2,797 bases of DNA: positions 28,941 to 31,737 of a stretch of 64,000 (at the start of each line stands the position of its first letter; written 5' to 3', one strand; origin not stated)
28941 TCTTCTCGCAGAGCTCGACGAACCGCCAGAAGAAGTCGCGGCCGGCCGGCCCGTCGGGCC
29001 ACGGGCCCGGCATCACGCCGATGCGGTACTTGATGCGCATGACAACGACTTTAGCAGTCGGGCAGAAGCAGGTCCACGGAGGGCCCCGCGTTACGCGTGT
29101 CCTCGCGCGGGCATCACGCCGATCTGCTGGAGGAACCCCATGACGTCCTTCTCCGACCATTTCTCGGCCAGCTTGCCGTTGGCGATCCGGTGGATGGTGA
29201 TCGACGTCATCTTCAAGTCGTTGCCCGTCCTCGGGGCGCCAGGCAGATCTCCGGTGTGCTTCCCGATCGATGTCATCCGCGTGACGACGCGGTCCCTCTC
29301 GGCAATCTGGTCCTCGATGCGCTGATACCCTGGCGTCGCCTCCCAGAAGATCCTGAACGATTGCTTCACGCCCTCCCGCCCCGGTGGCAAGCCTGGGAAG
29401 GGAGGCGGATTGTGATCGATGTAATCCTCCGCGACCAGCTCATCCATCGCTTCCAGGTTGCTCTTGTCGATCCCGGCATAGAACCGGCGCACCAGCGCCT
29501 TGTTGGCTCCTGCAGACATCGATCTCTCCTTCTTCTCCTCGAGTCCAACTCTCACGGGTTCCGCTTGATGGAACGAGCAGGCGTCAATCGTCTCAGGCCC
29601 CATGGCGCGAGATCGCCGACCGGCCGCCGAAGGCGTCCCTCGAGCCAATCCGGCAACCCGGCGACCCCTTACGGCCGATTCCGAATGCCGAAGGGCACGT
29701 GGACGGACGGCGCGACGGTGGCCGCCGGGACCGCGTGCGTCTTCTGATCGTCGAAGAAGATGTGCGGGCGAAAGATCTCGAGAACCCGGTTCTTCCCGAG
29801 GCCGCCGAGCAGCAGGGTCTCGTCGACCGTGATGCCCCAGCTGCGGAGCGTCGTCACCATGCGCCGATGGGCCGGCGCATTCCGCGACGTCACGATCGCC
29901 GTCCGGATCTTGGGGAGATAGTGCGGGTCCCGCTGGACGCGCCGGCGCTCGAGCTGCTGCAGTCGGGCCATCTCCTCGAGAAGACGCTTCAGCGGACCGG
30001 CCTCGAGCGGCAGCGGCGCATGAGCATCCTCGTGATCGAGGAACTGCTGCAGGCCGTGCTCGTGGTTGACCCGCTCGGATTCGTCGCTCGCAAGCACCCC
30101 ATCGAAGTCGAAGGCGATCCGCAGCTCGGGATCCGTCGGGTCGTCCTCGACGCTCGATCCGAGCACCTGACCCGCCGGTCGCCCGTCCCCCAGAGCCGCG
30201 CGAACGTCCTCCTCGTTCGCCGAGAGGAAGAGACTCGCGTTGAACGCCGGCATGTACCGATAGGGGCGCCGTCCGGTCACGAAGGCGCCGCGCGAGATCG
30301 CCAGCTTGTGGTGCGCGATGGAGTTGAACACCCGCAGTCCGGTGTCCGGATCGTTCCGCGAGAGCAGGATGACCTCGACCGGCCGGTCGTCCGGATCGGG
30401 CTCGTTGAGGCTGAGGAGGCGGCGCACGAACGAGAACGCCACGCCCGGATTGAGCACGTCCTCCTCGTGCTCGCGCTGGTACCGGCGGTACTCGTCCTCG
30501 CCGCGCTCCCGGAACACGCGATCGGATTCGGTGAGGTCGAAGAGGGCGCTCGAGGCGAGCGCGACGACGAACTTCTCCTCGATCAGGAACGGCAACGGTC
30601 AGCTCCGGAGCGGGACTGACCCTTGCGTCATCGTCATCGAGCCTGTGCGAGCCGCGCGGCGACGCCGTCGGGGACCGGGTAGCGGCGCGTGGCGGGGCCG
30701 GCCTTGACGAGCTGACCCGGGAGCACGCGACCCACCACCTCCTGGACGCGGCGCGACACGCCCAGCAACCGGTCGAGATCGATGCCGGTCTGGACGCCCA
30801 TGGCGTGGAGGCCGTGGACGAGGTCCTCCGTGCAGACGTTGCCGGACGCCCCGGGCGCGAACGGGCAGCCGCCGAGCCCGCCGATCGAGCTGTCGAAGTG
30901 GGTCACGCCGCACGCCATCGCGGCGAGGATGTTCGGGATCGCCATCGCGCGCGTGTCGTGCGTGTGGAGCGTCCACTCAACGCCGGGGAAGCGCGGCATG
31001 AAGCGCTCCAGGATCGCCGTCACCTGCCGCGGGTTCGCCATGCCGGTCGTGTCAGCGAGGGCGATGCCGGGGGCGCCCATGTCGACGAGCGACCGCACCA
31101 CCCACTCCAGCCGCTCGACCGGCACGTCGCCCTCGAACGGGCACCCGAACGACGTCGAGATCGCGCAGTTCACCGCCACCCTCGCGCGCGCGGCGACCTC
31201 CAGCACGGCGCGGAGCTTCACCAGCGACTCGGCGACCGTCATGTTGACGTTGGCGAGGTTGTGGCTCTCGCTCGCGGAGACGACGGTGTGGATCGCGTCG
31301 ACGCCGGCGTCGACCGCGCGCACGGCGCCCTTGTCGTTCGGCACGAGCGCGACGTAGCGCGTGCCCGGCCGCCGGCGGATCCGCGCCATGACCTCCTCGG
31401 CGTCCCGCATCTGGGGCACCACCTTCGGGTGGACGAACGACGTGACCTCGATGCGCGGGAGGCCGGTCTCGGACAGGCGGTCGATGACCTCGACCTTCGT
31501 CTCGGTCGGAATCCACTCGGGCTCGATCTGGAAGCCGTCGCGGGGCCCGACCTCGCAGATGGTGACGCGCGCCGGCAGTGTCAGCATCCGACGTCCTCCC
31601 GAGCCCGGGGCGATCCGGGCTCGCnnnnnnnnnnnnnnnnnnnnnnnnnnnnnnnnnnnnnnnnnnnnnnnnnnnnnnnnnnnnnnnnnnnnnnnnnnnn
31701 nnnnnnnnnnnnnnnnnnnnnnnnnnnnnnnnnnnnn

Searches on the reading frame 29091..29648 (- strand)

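Call 61: search_protein_families(library=pfam, proteins=[window:29091-29648:-], max_evalue=1)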
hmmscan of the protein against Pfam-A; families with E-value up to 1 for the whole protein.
window:29091-29648:- (185 aa): 2 families
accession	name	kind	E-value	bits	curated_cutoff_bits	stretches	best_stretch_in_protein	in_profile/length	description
PF07366.18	SnoaL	-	5.6e-28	97.7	28.4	1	52-176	2-126/126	SnoaL-like polyketide cyclase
PF12680.13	SnoaL_2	-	5.2e-17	62.8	27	1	53-162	1-101/102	SnoaL-like domain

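Call 68: search_protein_families(library=ncbifam, proteins=[window:29091-29648:-], max_evalue=0.01)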
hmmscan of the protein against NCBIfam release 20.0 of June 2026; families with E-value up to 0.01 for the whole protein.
window:29091-29648:- (185 aa): 3 families
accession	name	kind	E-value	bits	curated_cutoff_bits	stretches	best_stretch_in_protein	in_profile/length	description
TIGR02096.1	TIGR02096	subfamily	3.2e-09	37.2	97.1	1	51-177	2-129/129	ketosteroid isomerase-related protein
NF033407.1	SnoaL_meth_ester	subfamily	6.1e-05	22.8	200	1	51-177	6-133/144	SnoaL/DnrD family polyketide biosynthesis methyl ester cyclase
TIGR02960.1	SigX5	hypoth_equivalog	0.00078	18.7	264.75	1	44-116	201-272/322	RNA polymerase sigma-70 factor, TIGR02960 family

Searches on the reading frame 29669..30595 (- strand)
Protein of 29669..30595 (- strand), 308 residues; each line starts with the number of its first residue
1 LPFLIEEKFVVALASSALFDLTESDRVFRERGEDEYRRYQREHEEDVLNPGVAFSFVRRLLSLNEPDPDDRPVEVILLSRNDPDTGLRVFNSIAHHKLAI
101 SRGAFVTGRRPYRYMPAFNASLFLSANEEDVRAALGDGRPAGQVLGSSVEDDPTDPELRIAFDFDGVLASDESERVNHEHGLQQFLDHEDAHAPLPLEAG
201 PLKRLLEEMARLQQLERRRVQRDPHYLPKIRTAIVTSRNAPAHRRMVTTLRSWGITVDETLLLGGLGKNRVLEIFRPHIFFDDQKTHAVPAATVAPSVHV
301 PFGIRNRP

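Call 7: search_protein_families(library=pfam, proteins=[window:29669-30595:-], max_evalue=0.001)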
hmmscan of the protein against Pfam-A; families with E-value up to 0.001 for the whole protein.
window:29669-30595:- (308 aa): 1 family
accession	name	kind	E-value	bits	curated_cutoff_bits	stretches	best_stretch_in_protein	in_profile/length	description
PF06189.17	5-nucleotidase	-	2.5e-125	417.7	28.2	1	2-306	2-301/302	5'-nucleotidase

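Call 8: search_protein_families(library=ncbifam, proteins=[window:29669-30595:-], max_evalue=0.001)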
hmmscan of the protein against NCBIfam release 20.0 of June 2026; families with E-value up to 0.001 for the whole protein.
window:29669-30595:- (308 aa): 0 families

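Call 68: search_protein_families(library=ncbifam, proteins=[window:29669-30595:-], max_evalue=0.01)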
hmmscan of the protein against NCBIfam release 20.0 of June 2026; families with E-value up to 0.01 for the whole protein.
window:29669-30595:- (308 aa): 0 families

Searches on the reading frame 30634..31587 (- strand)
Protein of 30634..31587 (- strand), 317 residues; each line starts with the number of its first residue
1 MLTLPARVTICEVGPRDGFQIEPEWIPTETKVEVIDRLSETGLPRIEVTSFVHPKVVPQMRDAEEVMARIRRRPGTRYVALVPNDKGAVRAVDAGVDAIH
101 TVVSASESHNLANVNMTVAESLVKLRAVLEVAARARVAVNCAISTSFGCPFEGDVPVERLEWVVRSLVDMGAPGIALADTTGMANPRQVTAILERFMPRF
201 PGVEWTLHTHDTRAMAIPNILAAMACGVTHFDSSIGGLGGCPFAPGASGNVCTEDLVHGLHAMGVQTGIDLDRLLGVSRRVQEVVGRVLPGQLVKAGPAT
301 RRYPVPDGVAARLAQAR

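Call 7: search_protein_families(library=pfam, proteins=[window:30634-31587:-], max_evalue=0.001)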
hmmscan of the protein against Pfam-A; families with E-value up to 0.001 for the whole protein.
window:30634-31587:- (317 aa): 1 family
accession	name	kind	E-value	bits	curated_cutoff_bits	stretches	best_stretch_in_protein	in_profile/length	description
PF00682.25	HMGL-like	-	6.7e-48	163.8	29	1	7-280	1-259/260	HMGL-like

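Call 8: search_protein_families(library=ncbifam, proteins=[window:30634-31587:-], max_evalue=0.001)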
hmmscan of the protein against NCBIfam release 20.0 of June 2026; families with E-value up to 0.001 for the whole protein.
window:30634-31587:- (317 aa): 26 families (the best 25 are shown)
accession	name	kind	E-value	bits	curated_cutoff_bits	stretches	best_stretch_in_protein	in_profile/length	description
NF004283.0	PRK05692.1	subfamily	1.4e-108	362.5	246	1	3-296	2-295/300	hydroxymethylglutaryl-CoA lyase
NF002085.0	PRK00915.1-2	subfamily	5.9e-22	78.1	517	1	4-286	10-276/504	2-isopropylmalate synthase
TIGR02146.1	LysS_fung_arch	equivalog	1.2e-21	77.4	413.55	1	16-286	7-261/344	homocitrate synthase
TIGR02660.1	nifV_homocitr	equivalog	3.5e-21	75.9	462.9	1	8-291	2-269/365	homocitrate synthase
TIGR02090.1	LEU1_arch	subfamily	2.7e-19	69.5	484.75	1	9-288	2-265/363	isopropylmalate/citramalate/homocitrate synthases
TIGR00973.1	leuA_bact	equivalog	1.1e-16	60.4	598.7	1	7-289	1-278/494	2-isopropylmalate synthase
NF002087.0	PRK00915.1-4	equivalog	2.4e-16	59.4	729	1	93-286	92-280/516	2-isopropylmalate synthase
NF006049.0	PRK08195.1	subfamily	2.8e-16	59.5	229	1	160-282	150-267/344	4-hyroxy-2-oxovalerate/4-hydroxy-2-oxopentanoic acid aldolase,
NF002086.0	PRK00915.1-3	equivalog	4.4e-16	58.4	532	1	6-288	5-282/516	2-isopropylmalate synthase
NF041069.1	IPMS_Sufob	equivalog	1e-14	54.6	600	1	11-290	4-269/371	isopropylmalate synthase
NF002084.0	PRK00915.1-1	equivalog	4.2e-14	52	748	1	97-286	94-278/523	2-isopropylmalate synthase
TIGR03217.1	4OH_2_O_val_ald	equivalog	4.6e-14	52.3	286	1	162-279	147-259/334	4-hydroxy-2-oxovalerate aldolase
NF006761.0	PRK09282.1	domain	1.6e-12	46.7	402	1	163-286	159-275/591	pyruvate carboxylase subunit B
NF042433.1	CitmalDyn_Leptosp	equivalog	2.8e-11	42.7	950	1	6-286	6-280/514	(R)-citramalate synthase CimA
TIGR01108.1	oadA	equivalog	2.4e-10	39.5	756.5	1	163-284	154-268/582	sodium-extruding oxaloacetate decarboxylase subunit alpha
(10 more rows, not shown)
